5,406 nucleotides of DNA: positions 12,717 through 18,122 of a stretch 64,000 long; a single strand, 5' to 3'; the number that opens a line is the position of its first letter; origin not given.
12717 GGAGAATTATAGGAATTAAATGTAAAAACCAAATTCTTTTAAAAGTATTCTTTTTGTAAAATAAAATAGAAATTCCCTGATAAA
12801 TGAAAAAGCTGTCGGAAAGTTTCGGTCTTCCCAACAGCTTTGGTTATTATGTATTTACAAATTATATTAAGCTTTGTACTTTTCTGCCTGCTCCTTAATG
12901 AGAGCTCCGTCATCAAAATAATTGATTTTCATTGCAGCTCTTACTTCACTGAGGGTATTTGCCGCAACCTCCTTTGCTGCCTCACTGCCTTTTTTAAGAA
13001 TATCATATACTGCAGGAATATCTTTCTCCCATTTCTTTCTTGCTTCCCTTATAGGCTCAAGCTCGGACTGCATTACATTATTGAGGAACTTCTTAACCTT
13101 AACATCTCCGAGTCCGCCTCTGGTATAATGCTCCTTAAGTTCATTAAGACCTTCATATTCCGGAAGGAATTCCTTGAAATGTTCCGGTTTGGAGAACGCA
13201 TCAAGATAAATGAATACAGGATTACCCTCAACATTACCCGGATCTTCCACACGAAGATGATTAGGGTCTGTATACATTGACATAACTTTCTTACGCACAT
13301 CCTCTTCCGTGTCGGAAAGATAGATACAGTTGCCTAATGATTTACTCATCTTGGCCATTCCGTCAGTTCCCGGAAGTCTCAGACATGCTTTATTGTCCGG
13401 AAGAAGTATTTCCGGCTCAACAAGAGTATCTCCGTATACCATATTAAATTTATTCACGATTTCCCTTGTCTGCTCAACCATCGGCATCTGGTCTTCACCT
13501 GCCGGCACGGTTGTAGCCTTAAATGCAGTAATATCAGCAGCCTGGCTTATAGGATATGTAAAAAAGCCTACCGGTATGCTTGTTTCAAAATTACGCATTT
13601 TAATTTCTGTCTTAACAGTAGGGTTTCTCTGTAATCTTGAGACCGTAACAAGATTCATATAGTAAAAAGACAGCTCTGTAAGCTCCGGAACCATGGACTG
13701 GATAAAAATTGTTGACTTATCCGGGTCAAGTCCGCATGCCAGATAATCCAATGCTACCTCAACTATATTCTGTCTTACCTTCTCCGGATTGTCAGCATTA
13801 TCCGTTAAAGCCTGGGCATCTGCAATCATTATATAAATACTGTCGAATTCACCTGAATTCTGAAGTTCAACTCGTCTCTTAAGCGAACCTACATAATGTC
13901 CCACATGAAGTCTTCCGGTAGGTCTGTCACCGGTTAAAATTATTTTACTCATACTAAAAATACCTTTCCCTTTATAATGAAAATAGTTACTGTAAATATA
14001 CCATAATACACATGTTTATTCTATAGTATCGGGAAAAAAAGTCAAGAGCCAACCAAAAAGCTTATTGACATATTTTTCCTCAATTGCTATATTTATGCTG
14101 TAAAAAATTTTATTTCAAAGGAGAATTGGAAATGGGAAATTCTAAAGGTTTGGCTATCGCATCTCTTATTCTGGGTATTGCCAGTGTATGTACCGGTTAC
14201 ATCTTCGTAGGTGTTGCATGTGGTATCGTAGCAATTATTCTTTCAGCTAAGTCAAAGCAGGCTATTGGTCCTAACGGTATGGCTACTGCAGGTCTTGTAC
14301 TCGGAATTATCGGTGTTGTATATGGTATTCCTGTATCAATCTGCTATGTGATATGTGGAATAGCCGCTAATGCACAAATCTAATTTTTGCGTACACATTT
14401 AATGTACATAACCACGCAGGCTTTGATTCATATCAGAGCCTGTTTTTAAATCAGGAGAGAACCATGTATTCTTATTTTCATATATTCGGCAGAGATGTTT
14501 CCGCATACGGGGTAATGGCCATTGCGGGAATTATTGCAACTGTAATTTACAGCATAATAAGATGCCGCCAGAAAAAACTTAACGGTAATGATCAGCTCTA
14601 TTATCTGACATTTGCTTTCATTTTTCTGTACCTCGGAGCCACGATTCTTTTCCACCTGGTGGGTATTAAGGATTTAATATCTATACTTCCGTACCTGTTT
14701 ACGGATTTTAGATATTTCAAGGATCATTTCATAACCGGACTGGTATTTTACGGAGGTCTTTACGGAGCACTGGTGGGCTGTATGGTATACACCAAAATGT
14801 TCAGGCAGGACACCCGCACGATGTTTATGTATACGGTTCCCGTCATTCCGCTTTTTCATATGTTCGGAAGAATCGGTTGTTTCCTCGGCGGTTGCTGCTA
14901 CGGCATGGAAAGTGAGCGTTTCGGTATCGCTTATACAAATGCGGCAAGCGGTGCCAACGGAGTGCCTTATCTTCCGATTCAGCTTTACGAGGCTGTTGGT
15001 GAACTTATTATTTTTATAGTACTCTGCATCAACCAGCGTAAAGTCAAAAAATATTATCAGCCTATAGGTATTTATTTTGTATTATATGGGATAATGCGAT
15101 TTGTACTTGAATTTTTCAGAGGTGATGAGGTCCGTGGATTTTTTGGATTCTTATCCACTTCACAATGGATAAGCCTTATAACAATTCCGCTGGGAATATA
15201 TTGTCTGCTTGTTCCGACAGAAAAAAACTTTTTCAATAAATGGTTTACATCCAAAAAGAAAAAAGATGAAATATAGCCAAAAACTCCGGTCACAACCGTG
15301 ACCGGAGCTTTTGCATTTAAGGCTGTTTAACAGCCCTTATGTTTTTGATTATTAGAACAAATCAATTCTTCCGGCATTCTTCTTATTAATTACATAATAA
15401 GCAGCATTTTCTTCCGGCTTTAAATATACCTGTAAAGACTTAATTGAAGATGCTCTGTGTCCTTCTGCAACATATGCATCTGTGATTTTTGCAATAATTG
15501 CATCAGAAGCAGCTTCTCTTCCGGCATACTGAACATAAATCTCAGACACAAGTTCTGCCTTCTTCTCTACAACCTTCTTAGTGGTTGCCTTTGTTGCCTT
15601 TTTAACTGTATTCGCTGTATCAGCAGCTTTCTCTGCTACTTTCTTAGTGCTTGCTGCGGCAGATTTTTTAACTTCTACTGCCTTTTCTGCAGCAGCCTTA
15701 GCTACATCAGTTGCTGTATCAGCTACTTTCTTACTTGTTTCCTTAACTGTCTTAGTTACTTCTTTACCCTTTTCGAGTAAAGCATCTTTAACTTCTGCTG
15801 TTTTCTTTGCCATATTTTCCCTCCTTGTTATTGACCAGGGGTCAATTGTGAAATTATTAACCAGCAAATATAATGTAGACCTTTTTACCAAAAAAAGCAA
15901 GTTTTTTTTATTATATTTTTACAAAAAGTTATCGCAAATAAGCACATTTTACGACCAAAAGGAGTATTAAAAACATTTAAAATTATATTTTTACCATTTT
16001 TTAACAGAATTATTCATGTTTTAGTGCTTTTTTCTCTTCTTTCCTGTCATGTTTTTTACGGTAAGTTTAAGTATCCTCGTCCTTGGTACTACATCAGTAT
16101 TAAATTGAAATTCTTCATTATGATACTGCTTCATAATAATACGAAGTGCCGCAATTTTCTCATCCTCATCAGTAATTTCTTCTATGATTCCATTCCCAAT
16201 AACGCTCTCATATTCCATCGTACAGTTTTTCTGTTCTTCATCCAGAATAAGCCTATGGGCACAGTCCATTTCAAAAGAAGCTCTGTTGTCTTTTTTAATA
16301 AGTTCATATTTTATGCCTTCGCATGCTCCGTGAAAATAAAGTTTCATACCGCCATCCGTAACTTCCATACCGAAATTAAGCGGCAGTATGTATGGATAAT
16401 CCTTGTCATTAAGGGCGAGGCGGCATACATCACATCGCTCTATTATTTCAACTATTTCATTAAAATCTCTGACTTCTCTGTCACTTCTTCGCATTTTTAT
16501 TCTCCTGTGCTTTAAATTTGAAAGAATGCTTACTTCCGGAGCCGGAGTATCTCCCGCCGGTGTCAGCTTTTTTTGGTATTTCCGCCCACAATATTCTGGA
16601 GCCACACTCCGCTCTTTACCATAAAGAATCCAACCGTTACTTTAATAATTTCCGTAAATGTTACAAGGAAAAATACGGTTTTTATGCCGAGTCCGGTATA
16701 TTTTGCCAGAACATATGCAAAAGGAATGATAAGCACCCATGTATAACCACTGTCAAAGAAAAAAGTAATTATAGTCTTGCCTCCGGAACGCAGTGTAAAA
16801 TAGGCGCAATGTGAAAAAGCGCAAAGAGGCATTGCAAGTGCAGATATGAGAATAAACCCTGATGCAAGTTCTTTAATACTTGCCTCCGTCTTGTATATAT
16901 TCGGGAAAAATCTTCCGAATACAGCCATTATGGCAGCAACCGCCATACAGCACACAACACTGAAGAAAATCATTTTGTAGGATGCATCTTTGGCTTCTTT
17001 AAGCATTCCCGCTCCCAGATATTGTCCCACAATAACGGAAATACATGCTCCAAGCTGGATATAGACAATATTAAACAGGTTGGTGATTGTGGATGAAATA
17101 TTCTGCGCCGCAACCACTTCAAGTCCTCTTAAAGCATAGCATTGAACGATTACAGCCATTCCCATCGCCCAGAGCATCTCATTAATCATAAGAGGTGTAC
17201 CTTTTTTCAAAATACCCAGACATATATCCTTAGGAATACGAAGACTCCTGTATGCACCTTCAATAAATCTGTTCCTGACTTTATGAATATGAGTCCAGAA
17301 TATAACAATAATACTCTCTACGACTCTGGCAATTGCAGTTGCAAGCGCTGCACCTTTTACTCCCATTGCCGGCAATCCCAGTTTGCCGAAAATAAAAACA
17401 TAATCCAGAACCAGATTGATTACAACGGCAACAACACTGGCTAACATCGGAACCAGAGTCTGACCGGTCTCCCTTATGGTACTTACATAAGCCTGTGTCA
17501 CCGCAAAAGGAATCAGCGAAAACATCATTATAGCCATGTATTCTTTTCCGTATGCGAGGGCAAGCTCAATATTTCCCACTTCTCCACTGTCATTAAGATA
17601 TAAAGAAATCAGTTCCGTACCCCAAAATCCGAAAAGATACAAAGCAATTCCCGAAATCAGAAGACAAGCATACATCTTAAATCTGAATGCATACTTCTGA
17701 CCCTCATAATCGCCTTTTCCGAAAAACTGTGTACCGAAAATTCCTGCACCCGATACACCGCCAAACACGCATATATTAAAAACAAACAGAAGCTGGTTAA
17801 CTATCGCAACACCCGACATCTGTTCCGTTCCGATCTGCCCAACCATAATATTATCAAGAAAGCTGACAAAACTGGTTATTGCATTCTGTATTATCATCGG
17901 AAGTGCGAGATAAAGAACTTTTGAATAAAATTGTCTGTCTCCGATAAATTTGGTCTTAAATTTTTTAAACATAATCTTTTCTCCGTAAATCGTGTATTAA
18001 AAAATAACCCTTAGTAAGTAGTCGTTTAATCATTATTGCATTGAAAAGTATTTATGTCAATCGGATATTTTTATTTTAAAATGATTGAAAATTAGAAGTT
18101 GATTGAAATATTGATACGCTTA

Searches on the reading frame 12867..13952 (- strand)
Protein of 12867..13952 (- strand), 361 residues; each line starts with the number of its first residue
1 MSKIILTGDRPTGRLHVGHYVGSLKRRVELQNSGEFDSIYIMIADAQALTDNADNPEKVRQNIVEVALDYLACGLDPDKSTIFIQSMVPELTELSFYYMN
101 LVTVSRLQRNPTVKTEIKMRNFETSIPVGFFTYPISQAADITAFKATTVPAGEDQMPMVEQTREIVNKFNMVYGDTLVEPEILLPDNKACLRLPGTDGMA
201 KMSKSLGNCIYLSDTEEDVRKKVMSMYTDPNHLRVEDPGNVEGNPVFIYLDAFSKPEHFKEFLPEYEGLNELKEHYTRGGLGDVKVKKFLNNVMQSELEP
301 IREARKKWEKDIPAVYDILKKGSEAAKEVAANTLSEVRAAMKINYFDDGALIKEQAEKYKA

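Call 41: search_protein_families(library=pfam, proteins=[window:12867-13952:-], max_evalue=0.00001)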
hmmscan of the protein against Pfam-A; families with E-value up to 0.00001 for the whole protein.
window:12867-13952:- (361 aa): 1 family
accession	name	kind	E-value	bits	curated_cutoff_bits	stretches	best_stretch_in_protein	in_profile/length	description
PF00579.31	tRNA-synt_1b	-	1.3e-55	189.3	21.1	1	4-293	7-286/292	tRNA synthetases class I (W and Y)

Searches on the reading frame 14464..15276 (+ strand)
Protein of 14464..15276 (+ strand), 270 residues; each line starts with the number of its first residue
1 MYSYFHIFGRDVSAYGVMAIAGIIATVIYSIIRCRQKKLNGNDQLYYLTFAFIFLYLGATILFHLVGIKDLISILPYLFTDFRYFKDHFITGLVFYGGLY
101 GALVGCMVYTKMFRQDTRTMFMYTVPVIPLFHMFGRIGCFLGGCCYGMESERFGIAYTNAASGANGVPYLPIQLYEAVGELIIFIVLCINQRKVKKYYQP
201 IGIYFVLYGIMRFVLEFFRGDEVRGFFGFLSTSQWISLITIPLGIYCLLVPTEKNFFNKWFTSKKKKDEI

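Call 41: search_protein_families(library=pfam, proteins=[window:14464-15276:+], max_evalue=0.00001)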
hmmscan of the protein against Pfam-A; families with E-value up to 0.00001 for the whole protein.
window:14464-15276:+ (270 aa): 1 family
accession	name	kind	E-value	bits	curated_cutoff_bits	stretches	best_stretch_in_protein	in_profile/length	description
PF01790.23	LGT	-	1.1e-38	133.3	24.9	1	5-249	4-239/240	Prolipoprotein diacylglyceryl transferase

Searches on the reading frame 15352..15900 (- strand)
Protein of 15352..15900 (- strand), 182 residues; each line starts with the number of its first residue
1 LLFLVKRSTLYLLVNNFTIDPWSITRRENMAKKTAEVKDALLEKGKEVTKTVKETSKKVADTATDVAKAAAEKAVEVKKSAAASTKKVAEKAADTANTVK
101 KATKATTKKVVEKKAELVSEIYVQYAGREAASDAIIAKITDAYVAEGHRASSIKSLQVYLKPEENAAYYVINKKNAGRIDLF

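Call 80: search_protein_families(library=pfam, proteins=[window:15352-15900:-], max_evalue=0.0001)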
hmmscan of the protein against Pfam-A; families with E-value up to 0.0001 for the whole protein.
window:15352-15900:- (182 aa): 1 family
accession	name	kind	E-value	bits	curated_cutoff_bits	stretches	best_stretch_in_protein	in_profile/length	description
PF20069.4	DUF6465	-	4.9e-29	101.4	26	1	50-181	2-130/130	Family of unknown function (DUF6465)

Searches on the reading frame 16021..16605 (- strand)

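Call 80: search_protein_families(library=pfam, proteins=[window:16021-16605:-], max_evalue=0.0001)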
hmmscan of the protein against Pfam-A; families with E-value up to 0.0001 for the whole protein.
window:16021-16605:- (194 aa): 2 families
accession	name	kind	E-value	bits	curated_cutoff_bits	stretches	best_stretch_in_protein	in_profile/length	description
PF12900.13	Pyridox_ox_2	-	5.5e-24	85.2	27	1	49-190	3-140/140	Pyridoxamine 5'-phosphate oxidase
PF01243.27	PNPOx_N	-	4.1e-05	24.4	28.1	1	50-186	4-116/120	Pyridoxamine 5'-phosphate oxidase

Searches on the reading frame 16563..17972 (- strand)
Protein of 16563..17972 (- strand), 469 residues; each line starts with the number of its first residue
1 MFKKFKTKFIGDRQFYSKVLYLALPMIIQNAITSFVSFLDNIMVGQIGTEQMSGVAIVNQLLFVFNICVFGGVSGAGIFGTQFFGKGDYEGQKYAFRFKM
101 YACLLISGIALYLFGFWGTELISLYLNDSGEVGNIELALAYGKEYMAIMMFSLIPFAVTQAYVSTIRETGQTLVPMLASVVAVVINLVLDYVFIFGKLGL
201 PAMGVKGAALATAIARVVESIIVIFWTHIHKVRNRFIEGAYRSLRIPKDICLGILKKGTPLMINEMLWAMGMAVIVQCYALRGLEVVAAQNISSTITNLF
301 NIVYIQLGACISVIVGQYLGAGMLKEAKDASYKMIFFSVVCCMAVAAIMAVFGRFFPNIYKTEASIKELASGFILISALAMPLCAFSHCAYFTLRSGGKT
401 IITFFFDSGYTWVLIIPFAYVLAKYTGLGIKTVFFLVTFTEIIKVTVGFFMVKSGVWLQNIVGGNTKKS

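Call 42: search_protein_families(library=pfam, proteins=[window:16563-17972:-], max_evalue=0.00001)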
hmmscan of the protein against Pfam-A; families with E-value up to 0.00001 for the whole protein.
window:16563-17972:- (469 aa): 1 family
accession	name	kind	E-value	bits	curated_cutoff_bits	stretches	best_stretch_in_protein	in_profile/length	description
PF01554.23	MatE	-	6.1e-43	146.7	24.9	2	25-192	1-161/161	MatE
